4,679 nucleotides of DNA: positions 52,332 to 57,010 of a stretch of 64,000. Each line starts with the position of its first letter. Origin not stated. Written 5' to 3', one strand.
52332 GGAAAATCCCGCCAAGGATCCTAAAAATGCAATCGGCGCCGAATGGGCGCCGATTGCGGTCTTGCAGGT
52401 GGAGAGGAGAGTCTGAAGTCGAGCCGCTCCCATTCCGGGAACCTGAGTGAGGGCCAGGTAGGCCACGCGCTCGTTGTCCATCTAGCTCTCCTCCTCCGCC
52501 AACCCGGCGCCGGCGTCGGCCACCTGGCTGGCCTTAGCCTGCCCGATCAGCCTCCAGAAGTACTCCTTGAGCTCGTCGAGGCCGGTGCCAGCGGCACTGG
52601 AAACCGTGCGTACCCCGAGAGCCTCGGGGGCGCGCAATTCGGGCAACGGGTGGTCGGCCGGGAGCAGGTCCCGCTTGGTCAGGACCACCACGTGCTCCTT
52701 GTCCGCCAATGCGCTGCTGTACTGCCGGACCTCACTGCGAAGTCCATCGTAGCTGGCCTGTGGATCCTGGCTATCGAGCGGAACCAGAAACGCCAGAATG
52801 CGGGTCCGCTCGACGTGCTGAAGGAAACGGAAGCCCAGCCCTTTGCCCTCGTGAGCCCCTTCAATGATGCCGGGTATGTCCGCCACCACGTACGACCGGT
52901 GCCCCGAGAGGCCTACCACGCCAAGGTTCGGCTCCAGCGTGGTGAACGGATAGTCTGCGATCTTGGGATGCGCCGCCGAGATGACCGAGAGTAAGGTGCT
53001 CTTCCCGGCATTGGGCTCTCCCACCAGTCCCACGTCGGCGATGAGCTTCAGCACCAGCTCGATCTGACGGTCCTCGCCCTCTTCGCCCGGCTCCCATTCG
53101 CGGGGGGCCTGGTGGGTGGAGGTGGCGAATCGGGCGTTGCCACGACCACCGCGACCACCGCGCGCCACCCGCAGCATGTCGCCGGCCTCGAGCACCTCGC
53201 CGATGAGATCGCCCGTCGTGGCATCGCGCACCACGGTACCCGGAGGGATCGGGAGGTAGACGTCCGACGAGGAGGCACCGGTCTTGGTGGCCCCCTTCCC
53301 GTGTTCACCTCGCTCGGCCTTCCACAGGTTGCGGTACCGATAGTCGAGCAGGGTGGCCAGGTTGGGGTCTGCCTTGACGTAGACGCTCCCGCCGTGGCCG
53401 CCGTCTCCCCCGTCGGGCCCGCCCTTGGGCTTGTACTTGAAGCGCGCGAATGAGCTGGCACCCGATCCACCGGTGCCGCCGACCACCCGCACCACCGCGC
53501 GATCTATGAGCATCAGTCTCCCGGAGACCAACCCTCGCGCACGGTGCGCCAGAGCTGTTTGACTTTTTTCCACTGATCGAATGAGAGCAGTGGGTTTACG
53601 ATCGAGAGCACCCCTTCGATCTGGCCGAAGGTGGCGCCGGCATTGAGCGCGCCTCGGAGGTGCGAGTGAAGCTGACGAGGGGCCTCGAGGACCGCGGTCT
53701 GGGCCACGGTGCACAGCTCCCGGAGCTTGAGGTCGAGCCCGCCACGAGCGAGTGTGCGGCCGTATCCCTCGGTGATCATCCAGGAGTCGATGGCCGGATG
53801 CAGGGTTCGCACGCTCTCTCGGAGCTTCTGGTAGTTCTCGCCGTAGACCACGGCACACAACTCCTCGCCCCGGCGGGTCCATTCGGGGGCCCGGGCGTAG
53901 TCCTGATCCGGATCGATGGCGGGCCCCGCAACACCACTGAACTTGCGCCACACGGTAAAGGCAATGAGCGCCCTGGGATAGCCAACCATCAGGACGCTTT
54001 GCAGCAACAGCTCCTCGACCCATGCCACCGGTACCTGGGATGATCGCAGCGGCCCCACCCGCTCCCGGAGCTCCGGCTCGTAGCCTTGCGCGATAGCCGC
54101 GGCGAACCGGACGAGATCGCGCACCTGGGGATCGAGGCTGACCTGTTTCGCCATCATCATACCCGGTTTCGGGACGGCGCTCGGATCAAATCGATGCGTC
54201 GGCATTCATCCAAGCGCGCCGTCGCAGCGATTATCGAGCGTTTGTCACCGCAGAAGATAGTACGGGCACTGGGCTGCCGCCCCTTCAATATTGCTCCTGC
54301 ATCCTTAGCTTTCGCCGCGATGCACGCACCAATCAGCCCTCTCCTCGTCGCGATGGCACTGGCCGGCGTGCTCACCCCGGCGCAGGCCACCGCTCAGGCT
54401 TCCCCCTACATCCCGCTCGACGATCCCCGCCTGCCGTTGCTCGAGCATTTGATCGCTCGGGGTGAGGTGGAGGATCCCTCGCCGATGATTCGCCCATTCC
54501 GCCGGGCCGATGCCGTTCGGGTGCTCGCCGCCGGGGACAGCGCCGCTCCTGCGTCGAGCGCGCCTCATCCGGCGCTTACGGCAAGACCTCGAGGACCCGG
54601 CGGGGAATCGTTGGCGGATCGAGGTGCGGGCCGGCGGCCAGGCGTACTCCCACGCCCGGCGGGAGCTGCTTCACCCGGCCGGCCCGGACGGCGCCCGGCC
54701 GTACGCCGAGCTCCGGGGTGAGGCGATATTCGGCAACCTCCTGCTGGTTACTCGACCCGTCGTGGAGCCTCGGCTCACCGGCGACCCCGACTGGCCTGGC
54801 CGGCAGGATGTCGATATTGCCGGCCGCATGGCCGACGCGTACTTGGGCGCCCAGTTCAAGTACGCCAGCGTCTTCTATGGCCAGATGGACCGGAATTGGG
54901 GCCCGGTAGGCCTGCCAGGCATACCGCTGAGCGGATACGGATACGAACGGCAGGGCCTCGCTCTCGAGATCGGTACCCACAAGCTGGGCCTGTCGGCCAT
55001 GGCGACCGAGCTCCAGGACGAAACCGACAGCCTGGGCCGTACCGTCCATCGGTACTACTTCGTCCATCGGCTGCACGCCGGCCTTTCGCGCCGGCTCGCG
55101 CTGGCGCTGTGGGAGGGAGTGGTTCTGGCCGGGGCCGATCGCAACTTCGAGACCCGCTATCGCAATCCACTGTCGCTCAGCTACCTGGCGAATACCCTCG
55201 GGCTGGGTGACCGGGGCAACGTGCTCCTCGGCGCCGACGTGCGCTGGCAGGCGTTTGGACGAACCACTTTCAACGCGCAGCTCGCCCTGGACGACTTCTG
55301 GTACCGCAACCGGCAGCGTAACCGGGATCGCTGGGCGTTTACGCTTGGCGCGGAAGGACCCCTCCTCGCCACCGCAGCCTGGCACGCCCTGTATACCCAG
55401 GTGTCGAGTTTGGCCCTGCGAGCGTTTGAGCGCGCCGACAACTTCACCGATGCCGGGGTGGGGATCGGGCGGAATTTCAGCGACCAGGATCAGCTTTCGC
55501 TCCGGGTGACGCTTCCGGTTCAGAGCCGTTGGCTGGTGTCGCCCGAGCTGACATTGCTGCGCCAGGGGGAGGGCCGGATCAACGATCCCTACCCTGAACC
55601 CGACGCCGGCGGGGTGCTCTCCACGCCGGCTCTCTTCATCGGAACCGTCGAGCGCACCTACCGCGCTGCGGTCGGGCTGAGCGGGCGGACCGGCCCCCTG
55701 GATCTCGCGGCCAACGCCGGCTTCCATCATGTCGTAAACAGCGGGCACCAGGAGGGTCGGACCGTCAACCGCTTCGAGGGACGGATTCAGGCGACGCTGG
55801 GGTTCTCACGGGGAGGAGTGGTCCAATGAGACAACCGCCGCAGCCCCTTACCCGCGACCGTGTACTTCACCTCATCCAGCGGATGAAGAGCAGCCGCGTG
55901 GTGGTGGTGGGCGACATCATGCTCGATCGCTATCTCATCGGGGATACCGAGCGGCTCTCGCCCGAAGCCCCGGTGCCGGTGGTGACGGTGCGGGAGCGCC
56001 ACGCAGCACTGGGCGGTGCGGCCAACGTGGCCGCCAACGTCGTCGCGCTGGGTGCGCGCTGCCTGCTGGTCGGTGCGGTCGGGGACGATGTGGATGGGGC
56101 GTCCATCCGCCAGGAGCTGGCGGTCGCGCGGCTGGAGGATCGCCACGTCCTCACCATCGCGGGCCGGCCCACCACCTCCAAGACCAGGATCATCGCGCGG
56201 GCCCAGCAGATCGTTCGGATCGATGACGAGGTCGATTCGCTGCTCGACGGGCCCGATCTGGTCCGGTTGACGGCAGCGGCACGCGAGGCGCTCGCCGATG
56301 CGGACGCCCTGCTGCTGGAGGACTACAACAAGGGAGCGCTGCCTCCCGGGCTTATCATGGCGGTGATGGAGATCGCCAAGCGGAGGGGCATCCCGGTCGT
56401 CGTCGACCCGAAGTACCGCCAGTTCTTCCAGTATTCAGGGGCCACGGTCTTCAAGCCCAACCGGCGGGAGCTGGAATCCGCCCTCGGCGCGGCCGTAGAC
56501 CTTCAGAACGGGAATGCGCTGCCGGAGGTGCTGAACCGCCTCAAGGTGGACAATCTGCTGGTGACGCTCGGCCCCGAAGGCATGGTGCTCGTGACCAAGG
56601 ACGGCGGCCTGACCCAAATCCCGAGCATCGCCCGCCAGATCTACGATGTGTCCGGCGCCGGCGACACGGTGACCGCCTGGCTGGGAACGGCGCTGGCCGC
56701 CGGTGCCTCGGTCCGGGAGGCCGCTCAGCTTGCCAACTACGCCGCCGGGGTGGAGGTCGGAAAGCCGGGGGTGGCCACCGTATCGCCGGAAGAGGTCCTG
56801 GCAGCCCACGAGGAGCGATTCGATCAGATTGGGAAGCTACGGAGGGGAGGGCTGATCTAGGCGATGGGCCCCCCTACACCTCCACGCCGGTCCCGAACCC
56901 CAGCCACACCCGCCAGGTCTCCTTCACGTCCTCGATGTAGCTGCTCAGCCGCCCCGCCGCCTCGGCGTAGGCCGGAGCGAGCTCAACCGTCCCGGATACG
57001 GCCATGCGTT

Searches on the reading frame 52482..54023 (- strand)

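Call 29: search_protein_families(library=pfam, proteins=[window:52482-54023:-], max_evalue=0.00001)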
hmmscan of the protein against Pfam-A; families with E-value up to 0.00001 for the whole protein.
window:52482-54023:- (513 aa): 3 families
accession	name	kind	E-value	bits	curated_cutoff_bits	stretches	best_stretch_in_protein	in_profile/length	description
PF01018.28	GTP1_OBG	-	3e-54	183.3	27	1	173-327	1-155/155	GTP1/OBG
PF01926.29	MMR_HSR1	-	6.9e-22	78.1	21.9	1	330-450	1-113/113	50S ribosome-binding GTPase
PF02421.24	FeoB_N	-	2.5e-08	34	27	1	331-386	3-57/156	Ferrous iron transport protein B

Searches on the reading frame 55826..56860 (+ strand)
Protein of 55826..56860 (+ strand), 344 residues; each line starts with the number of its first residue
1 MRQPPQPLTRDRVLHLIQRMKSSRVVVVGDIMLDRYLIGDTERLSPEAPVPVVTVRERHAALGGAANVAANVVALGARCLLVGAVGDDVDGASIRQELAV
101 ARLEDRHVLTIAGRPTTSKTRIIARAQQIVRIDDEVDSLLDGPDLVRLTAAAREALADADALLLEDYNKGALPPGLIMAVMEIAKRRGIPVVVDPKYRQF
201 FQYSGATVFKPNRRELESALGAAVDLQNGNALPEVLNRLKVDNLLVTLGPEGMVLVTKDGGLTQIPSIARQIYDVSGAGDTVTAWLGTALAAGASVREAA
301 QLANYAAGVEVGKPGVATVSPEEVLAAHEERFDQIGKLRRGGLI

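Call 28: search_protein_families(library=pfam, proteins=[window:55826-56860:+], max_evalue=0.00001)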
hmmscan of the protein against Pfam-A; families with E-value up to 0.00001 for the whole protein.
window:55826-56860:+ (344 aa): 1 family
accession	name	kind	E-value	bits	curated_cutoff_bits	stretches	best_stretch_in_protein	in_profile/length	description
PF00294.29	PfkB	-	7.1e-45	154.1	25.8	1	24-321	3-300/302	pfkB family carbohydrate kinase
